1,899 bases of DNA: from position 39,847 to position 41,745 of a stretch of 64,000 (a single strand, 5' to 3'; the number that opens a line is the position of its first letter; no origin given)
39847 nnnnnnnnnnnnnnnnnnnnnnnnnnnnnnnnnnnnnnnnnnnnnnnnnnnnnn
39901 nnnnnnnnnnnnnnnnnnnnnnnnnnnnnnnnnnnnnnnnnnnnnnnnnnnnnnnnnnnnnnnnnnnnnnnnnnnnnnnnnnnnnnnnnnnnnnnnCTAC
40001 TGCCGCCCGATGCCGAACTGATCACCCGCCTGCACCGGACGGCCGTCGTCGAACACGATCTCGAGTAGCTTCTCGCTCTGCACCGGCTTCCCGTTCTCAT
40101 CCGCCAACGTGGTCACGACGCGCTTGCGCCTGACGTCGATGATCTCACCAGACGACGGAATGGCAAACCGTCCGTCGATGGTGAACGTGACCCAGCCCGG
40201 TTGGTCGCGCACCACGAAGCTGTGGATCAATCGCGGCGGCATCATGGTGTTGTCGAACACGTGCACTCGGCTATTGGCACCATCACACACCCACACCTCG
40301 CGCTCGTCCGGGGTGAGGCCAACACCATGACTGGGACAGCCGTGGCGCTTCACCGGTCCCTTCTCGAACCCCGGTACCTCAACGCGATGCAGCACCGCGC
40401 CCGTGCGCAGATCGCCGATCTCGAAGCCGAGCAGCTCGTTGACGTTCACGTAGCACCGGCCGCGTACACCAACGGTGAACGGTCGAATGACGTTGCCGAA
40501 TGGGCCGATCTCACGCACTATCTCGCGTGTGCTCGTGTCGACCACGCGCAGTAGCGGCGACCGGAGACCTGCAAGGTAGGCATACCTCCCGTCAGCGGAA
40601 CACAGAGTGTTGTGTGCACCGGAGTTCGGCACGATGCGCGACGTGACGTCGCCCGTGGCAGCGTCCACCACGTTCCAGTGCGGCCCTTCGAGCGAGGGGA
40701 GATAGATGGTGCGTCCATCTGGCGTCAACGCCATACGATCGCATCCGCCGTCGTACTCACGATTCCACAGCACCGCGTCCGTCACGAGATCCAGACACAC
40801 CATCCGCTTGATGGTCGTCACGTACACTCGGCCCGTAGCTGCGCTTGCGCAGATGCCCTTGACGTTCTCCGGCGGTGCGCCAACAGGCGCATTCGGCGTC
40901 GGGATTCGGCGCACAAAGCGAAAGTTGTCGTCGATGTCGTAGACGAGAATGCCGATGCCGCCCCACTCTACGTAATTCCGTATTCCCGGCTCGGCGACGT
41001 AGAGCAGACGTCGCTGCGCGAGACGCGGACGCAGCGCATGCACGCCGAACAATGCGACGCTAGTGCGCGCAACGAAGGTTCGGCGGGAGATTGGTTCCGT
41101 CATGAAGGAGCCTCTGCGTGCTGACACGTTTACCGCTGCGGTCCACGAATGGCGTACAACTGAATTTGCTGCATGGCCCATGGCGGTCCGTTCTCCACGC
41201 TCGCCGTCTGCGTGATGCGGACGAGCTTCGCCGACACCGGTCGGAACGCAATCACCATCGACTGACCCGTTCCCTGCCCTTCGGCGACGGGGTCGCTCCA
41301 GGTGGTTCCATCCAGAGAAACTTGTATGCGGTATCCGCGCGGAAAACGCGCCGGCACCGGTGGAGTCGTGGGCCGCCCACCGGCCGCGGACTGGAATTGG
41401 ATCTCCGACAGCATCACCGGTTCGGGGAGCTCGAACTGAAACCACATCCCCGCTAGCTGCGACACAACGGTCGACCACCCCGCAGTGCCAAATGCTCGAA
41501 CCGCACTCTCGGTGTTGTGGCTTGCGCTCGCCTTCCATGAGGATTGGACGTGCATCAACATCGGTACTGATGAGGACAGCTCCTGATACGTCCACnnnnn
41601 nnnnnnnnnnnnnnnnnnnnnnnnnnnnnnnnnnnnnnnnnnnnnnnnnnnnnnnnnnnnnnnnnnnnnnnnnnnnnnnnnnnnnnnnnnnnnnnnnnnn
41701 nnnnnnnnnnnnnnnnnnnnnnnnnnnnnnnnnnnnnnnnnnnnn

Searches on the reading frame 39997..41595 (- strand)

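Call 51: search_protein_families(library=pfam, proteins=[window:39997-41595:-], max_evalue=0.001)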
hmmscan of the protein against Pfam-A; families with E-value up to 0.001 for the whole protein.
window:39997-41595:- (532 aa): 1 family
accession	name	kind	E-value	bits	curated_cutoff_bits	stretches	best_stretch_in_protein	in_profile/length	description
PF01436.27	NHL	-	0.00029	21.2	20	0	423-447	5-28/28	NHL repeat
